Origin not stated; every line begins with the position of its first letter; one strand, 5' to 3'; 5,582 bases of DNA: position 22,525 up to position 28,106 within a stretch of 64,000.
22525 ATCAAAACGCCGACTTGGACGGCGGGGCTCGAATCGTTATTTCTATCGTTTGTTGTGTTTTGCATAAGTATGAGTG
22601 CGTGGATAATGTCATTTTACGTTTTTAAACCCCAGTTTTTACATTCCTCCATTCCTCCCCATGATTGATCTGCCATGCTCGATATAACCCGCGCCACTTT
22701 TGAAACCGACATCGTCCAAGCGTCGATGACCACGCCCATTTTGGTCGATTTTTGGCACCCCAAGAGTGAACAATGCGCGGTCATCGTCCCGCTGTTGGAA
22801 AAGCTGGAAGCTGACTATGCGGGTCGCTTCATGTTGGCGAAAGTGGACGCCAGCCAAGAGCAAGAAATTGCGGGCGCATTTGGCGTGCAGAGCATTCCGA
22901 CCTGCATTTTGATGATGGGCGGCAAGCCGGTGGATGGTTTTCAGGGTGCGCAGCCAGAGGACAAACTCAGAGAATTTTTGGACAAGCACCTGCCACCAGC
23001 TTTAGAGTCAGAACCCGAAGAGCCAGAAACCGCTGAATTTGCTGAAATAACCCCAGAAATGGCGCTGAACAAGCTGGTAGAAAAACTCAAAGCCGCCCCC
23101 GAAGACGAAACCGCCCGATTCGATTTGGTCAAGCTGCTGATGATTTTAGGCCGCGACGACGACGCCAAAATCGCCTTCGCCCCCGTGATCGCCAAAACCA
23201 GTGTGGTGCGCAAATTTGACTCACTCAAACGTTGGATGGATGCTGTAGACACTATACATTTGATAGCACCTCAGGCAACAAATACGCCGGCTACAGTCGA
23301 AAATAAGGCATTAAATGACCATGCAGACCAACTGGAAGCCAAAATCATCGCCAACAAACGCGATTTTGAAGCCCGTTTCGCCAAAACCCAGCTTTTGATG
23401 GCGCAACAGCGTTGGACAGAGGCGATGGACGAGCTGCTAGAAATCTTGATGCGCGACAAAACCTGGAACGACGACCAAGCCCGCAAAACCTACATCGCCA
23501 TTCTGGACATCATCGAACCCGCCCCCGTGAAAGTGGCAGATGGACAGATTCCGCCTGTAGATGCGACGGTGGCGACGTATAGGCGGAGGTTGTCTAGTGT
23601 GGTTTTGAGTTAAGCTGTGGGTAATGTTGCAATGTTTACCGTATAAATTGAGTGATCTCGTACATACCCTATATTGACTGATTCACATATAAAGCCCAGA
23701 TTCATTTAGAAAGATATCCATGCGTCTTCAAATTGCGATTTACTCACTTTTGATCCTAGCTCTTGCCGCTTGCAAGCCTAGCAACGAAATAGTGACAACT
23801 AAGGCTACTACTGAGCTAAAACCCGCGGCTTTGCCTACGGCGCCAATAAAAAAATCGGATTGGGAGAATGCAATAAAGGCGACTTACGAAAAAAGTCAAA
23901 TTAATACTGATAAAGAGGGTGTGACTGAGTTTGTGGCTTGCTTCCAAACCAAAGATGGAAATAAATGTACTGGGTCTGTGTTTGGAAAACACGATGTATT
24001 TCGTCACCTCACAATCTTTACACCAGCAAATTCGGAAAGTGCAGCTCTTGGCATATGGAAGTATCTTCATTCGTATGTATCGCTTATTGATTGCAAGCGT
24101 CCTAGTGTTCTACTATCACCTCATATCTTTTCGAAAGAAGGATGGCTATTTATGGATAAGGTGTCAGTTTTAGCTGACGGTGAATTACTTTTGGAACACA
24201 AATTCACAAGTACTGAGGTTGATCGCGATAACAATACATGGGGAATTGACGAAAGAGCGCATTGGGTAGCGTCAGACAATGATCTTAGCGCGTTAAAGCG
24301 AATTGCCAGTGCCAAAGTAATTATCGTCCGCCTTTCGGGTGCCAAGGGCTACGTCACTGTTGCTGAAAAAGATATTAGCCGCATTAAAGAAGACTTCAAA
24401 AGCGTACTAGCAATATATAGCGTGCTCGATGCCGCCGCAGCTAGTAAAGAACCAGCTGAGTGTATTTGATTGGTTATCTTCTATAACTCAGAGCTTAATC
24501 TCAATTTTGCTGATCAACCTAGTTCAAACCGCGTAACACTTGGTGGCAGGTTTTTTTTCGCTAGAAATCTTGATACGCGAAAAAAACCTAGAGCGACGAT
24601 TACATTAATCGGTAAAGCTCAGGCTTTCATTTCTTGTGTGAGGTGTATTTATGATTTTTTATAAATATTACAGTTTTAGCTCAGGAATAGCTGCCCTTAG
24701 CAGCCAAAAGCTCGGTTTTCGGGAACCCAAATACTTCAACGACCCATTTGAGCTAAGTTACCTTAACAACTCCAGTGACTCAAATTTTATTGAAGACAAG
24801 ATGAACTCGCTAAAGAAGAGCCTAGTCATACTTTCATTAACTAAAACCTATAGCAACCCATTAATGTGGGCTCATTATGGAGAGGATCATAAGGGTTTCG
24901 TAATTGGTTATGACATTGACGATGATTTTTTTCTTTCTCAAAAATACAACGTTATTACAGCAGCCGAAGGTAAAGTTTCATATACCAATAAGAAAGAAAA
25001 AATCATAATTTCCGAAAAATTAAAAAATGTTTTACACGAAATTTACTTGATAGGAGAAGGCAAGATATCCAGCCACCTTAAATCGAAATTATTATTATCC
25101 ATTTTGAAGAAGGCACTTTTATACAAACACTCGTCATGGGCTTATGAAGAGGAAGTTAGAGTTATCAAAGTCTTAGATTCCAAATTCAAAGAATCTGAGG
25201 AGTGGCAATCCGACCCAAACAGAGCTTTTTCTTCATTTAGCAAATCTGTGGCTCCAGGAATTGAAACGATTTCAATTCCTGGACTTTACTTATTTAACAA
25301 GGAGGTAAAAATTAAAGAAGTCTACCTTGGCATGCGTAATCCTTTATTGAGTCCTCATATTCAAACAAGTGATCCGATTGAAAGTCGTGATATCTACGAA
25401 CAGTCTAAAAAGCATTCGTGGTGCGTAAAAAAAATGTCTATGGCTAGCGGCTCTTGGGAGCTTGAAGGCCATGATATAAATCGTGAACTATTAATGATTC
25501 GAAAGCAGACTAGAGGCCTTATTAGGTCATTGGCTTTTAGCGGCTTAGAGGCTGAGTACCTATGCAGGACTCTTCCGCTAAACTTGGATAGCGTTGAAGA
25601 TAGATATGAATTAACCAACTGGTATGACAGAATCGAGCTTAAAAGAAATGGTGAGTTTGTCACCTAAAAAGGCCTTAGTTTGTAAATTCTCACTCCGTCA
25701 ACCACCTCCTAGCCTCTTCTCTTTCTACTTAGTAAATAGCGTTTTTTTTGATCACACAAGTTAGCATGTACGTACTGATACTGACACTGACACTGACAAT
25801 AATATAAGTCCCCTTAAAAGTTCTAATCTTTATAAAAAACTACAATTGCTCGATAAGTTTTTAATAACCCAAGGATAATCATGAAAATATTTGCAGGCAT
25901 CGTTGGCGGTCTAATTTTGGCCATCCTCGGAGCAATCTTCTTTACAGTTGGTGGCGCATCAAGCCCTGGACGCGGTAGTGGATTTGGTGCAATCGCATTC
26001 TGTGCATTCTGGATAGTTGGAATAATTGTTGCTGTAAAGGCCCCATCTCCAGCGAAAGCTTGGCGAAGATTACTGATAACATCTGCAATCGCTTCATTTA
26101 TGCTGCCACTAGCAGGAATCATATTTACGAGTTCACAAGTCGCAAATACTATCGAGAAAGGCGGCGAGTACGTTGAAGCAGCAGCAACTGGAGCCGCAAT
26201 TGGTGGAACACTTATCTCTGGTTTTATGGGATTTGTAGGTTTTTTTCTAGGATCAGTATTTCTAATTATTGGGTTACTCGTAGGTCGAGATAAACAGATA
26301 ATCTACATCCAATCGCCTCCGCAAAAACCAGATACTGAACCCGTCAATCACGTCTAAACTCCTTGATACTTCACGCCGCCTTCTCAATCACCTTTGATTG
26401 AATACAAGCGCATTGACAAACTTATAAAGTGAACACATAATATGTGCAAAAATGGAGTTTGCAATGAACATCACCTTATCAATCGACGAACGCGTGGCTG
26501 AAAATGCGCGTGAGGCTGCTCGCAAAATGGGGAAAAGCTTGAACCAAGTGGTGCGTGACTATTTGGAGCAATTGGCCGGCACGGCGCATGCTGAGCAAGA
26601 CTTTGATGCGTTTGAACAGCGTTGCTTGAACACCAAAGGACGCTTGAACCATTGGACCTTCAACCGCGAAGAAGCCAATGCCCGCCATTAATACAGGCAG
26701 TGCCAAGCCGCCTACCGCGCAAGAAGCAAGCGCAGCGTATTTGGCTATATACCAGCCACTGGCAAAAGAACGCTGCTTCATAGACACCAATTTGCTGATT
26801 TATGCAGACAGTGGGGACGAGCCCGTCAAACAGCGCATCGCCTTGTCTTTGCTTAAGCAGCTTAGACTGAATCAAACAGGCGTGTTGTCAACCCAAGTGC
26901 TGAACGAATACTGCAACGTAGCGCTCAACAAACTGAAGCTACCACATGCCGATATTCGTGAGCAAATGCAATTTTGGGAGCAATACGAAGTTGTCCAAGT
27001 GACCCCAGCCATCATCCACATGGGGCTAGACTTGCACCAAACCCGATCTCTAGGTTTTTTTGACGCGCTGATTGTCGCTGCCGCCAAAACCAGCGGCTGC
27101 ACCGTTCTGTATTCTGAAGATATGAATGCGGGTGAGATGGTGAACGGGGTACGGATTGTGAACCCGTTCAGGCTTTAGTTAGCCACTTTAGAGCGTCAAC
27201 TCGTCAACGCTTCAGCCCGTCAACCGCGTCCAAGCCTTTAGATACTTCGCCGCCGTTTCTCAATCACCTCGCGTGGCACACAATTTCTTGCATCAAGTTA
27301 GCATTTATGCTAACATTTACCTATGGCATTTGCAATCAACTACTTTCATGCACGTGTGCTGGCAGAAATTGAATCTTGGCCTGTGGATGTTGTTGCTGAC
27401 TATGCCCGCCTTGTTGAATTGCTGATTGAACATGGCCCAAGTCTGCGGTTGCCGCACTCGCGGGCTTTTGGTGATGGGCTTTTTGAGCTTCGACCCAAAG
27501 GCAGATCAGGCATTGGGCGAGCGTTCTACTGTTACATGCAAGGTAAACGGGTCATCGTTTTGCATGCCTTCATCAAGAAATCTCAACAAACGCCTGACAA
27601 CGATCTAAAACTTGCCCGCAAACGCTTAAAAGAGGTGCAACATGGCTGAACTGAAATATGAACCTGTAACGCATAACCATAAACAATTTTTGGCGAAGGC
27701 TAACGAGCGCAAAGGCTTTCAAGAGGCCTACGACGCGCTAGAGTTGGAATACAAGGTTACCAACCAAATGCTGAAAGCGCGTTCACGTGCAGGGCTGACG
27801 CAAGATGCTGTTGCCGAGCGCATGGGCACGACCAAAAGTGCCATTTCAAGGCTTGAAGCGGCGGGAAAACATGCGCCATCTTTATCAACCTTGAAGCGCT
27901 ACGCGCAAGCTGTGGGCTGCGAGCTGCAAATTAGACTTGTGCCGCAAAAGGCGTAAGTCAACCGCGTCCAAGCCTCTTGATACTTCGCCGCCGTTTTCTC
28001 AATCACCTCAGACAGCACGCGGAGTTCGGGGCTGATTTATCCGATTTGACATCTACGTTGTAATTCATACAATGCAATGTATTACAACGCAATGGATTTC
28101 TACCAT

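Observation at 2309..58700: A ~45-bp hairpin-bearing dispersed repeat family (R45) with at least 14 copies in 64 kb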

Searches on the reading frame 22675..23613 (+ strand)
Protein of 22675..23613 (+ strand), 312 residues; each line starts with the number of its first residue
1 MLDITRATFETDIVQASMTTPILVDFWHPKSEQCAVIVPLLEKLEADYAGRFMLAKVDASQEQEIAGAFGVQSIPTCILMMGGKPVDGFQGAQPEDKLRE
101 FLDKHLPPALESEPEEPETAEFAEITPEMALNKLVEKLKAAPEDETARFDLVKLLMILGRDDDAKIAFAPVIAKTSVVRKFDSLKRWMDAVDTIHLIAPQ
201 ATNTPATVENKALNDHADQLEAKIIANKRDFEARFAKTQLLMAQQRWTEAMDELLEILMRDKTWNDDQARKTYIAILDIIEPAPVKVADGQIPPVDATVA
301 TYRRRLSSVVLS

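Call 7: search_protein_families(library=pfam, proteins=[window:22675-23613:+], max_evalue=0.01)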
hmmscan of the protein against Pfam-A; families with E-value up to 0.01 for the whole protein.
window:22675-23613:+ (312 aa): 6 families
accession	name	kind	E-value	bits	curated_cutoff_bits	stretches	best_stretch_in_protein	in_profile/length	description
PF14561.12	TPR_20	-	4.9e-20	72.1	25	1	215-309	6-88/90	Tetratricopeptide repeat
PF00085.26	Thioredoxin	-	5.1e-18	65.4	23.5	1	3-104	4-103/103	Thioredoxin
PF14559.12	TPR_19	-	2.2e-06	28.3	25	0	130-172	10-52/68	Tetratricopeptide repeat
PF13098.12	Thioredoxin_2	-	0.0025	18.5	27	1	21-102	7-104/104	Thioredoxin-like domain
PF07449.17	HyaE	-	0.0083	16.6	22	0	30-94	42-104/108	Hydrogenase-1 expression protein HyaE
PF13905.12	Thioredoxin_8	-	0.0094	16.7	27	0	21-61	3-45/94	Thioredoxin-like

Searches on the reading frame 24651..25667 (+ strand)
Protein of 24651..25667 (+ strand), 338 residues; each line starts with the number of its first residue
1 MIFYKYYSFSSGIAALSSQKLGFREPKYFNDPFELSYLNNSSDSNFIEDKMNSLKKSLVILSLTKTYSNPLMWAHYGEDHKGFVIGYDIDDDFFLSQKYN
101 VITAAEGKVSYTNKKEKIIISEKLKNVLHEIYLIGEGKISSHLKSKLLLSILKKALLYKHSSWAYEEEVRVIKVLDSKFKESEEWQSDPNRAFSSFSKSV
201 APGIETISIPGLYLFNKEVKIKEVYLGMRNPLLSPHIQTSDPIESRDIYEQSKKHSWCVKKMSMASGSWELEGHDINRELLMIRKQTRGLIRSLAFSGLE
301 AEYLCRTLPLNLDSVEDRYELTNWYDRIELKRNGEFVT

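Call 62: search_protein_families(library=pfam, proteins=[window:24651-25667:+], max_evalue=0.001)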
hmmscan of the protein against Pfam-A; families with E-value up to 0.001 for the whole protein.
window:24651-25667:+ (338 aa): 1 family
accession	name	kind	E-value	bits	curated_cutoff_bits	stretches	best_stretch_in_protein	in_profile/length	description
PF11185.13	DUF2971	-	5.4e-16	60.1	22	1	72-171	1-89/89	Protein of unknown function (DUF2971)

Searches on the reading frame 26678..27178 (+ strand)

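Call 62: search_protein_families(library=pfam, proteins=[window:26678-27178:+], max_evalue=0.001)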
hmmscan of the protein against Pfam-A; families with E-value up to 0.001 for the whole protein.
window:26678-27178:+ (166 aa): 1 family
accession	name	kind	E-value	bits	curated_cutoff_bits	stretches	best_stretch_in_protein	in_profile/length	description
PF01850.27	PIN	-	2.6e-11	44.6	23.6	1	34-148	2-111/120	PIN domain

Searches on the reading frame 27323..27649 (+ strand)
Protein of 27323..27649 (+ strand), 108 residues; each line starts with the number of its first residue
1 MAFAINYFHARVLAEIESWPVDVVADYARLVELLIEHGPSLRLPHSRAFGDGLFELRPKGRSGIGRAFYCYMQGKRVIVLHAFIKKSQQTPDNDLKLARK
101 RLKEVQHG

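Call 62: search_protein_families(library=pfam, proteins=[window:27323-27649:+], max_evalue=0.001)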
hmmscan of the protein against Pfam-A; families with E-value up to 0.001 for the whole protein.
window:27323-27649:+ (108 aa): 1 family
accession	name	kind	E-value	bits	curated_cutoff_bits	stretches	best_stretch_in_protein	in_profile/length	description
PF05973.20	Gp49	-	3.4e-26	91.6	23.9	1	15-103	2-90/90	Phage derived protein Gp49-like (DUF891)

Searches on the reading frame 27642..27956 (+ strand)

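Call 62: search_protein_families(library=pfam, proteins=[window:27642-27956:+], max_evalue=0.001)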
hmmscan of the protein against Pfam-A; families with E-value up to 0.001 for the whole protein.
window:27642-27956:+ (104 aa): 5 families
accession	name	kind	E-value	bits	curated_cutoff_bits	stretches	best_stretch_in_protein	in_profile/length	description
PF01381.28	HTH_3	-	4e-12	46.4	23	1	45-96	3-53/55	Helix-turn-helix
PF13560.12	HTH_31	-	6.8e-11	42.8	27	1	47-93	10-56/64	Helix-turn-helix domain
PF12844.13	HTH_19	-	3.8e-07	30.4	30.2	1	45-94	6-54/64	Helix-turn-helix domain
PF13744.12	HTH_37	-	5.9e-05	23.2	27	1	32-98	12-78/80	Helix-turn-helix domain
PF13443.12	HTH_26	-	8e-05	23.2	22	1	49-95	8-54/63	Cro/C1-type HTH DNA-binding domain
